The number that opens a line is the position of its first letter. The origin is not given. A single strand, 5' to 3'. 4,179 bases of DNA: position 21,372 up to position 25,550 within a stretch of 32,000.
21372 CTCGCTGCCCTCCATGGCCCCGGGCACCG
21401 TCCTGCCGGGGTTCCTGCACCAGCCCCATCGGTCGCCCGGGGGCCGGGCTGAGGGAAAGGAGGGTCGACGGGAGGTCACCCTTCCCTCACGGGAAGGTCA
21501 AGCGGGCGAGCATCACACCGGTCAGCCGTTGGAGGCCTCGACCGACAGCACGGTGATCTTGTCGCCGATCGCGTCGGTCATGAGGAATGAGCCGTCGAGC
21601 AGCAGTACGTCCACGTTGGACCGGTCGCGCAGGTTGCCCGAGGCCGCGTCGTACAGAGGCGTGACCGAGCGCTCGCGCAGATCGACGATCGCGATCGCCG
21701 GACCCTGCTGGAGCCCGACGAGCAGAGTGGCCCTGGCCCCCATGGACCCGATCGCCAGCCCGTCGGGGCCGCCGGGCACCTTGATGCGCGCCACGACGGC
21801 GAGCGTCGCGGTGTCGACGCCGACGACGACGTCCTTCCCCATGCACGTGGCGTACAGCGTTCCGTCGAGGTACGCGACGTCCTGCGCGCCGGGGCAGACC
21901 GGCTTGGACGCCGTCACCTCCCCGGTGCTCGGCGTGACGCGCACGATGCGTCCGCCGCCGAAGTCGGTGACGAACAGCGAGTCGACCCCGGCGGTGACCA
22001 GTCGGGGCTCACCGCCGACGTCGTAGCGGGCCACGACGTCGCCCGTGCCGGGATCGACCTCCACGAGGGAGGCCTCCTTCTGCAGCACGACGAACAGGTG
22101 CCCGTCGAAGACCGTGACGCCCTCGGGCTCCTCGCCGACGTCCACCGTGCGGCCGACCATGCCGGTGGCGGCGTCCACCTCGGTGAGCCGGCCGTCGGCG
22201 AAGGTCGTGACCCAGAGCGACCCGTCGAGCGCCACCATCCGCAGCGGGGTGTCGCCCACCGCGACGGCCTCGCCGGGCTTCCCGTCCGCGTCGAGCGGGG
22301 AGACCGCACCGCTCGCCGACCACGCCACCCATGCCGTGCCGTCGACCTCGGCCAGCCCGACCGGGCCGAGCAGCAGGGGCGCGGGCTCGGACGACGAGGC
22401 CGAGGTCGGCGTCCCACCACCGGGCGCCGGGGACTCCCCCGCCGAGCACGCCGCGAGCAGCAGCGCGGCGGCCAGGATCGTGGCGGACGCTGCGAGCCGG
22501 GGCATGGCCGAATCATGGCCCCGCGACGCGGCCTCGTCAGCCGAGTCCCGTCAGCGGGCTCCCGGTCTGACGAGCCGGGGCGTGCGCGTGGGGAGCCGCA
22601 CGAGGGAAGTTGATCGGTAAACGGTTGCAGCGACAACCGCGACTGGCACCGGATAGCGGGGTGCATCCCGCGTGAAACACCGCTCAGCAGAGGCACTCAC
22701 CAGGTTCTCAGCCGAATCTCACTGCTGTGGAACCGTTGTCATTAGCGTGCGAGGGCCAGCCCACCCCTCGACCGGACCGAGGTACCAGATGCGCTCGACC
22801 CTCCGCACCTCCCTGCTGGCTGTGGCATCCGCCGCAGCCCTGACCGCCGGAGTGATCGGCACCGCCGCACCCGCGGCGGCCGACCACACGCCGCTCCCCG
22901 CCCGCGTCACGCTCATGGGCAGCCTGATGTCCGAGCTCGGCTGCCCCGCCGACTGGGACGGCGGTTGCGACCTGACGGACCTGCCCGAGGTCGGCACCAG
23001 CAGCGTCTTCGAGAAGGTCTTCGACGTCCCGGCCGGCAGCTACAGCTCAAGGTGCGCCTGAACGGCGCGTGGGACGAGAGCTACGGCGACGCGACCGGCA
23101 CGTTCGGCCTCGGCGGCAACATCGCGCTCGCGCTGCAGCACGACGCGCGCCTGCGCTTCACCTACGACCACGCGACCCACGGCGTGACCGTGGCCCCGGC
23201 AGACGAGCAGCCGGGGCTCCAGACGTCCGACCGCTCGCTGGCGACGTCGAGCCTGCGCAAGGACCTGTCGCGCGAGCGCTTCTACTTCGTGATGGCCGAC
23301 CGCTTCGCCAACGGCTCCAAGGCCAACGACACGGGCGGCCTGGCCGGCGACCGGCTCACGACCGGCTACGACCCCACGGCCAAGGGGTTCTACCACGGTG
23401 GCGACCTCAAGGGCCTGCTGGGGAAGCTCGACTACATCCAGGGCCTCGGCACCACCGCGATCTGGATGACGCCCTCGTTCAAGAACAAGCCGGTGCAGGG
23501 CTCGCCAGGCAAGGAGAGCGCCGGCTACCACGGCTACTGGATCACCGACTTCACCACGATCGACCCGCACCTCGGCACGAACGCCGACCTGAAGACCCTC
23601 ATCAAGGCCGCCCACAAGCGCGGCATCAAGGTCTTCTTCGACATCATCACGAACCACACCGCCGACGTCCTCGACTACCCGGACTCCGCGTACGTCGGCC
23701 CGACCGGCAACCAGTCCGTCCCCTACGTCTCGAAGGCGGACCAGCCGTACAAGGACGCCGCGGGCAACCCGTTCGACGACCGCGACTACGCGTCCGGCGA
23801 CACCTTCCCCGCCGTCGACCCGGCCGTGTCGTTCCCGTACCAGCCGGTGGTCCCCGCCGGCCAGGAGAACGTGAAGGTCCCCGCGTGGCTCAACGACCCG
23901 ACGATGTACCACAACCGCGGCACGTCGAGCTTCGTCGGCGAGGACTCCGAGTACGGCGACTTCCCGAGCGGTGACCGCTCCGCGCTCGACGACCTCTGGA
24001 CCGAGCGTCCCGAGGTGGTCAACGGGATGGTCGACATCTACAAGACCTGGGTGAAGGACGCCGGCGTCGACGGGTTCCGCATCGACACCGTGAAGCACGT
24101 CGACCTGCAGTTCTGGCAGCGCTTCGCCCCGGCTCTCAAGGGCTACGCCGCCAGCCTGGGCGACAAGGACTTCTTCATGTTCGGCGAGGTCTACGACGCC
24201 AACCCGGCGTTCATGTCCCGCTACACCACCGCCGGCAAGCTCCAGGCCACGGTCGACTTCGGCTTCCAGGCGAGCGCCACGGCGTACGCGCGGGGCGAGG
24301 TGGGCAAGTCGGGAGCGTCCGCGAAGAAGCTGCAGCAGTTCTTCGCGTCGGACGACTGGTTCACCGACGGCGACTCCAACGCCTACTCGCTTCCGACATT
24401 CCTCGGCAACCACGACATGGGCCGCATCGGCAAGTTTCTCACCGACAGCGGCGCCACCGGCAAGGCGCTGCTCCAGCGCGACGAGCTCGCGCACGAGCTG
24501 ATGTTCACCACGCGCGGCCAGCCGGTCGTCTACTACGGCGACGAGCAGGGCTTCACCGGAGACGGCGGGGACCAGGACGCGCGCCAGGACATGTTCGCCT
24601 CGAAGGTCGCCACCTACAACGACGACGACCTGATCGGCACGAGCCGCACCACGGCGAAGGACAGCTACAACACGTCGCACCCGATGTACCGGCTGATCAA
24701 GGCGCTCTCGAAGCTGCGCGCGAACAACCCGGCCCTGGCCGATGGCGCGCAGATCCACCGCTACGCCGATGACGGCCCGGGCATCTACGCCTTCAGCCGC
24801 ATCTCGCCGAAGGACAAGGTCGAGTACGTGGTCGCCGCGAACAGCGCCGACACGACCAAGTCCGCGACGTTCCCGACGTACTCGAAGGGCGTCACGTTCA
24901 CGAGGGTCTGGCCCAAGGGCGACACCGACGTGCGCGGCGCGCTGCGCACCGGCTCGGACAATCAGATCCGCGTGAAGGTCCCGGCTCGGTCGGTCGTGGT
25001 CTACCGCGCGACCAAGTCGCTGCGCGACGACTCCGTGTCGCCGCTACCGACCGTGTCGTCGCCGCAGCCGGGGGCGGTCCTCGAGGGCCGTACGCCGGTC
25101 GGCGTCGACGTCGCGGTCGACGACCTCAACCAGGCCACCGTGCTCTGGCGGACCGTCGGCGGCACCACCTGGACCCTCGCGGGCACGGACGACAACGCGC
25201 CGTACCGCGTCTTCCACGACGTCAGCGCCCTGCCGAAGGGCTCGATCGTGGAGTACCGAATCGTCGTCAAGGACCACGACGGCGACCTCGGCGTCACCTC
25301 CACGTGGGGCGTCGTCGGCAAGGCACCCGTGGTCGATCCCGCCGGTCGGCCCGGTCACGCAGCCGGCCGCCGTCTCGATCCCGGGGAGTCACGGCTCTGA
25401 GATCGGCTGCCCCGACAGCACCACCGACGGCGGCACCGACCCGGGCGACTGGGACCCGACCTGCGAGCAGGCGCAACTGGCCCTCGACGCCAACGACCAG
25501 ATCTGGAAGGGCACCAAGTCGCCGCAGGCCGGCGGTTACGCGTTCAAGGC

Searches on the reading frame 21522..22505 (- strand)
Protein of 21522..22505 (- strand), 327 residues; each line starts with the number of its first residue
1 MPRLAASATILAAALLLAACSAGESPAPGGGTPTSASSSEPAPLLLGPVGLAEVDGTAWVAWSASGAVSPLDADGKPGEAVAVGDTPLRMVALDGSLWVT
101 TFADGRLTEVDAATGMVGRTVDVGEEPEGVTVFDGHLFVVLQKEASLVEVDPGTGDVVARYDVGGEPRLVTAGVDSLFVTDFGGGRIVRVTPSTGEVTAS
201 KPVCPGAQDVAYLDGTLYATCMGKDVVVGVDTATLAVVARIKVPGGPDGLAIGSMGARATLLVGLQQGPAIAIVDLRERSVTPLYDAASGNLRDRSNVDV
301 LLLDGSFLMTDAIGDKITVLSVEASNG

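Call 8: search_protein_families(library=pfam, proteins=[window:21522-22505:-])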
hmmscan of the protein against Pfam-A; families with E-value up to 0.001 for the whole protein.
window:21522-22505:- (327 aa): 5 families
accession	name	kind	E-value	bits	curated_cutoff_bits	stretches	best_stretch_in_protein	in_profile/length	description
PF13360.13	PQQ_2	-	4.8e-08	33.4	27.6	2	104-323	2-223/233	Outer membrane protein assembly factor BamB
PF21959.2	DUF6923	-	6.5e-06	26.5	27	0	191-254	119-179/234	Repeat of unknown function (DUF6923)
PF08450.18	SGL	-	8.2e-06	26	26.3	0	169-311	6-103/246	SMP-30/Gluconolactonase/LRE-like region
PF24684.1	Vgb_lyase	-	3.8e-05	23.1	50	0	93-256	22-192/290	Virginiamycin B lyase family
PF05096.18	Glu_cyclase_2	-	0.00033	20.6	22.3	1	94-243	48-206/249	Glutamine cyclotransferase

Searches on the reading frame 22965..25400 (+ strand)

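Call 8: search_protein_families(library=pfam, proteins=[window:22965-25400:+])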
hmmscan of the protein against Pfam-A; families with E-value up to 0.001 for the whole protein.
window:22965-25400:+ (811 aa): 3 families
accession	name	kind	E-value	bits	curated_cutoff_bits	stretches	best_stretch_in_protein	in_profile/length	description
PF00128.31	Alpha-amylase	-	1.3e-74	252.5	22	1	108-594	1-446/446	Alpha amylase, catalytic domain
PF22058.2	X25_BaPul_like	-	4.3e-06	27.2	27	1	27-73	47-86/87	Pullulanase X25 domain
PF02806.24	Alpha-amylase_C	-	0.00026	21.7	21.2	1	602-682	6-94/95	Alpha amylase, C-terminal all-beta domain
